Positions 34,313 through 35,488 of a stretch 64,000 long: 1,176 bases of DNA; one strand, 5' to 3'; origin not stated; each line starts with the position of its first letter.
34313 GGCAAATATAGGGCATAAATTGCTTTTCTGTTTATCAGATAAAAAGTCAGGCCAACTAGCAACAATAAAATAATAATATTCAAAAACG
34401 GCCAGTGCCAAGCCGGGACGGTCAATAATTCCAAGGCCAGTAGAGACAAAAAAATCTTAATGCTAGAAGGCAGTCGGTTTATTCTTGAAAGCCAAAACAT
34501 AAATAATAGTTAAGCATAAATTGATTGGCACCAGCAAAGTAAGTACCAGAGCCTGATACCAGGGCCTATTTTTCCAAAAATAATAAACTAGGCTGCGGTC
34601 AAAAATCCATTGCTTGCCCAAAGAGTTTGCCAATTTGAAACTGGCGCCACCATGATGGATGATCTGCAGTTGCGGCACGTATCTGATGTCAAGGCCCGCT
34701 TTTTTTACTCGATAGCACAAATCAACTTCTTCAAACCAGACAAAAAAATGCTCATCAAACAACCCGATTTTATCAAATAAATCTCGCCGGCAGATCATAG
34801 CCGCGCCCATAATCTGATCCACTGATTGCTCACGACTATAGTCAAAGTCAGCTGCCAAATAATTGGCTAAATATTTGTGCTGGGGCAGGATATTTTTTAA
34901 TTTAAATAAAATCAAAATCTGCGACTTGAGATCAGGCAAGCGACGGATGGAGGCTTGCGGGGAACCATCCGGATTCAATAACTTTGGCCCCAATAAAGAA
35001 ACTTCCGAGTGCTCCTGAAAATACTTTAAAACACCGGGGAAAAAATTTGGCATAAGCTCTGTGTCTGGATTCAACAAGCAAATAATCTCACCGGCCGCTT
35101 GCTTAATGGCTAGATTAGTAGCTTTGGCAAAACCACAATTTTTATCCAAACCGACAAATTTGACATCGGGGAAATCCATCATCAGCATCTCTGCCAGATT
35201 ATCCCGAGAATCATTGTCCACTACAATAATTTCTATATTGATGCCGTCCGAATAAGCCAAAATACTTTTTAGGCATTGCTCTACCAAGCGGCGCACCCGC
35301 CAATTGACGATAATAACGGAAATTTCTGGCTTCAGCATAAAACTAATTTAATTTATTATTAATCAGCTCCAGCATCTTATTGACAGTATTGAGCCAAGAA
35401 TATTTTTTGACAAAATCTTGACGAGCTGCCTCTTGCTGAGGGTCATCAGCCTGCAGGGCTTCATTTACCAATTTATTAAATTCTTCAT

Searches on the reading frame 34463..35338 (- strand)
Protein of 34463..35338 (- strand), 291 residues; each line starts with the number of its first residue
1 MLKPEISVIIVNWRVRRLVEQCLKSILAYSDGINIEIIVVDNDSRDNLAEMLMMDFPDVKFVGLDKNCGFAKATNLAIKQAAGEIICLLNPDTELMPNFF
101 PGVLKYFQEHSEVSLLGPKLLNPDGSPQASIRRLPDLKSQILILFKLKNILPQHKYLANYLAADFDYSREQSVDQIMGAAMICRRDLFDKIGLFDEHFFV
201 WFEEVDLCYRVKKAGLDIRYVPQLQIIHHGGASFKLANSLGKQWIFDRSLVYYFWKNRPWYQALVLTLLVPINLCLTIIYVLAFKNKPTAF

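Call 50: search_protein_families(library=pfam, proteins=[window:34463-35338:-], max_evalue=0.001)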
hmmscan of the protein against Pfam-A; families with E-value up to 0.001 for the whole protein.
window:34463-35338:- (291 aa): 5 families
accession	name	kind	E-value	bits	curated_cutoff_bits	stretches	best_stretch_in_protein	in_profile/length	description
PF00535.33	Glycos_transf_2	-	1.2e-20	74.6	23.3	1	7-118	1-114/168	Glycosyl transferase family 2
PF13641.12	Glyco_tranf_2_3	-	1.5e-18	68.1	27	1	4-244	1-227/230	Glycosyltransferase like family 2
PF13712.12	Glyco_tranf_2_5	-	9.3e-05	22.7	27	0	59-228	30-189/210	Glycosyltransferase like family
PF02709.20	Glyco_transf_7C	-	0.00014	21.9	23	1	170-223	13-67/78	N-terminal domain of galactosyltransferase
PF13632.12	Glyco_trans_2_3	-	0.00067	20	27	0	176-279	72-177/198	Glycosyl transferase family group 2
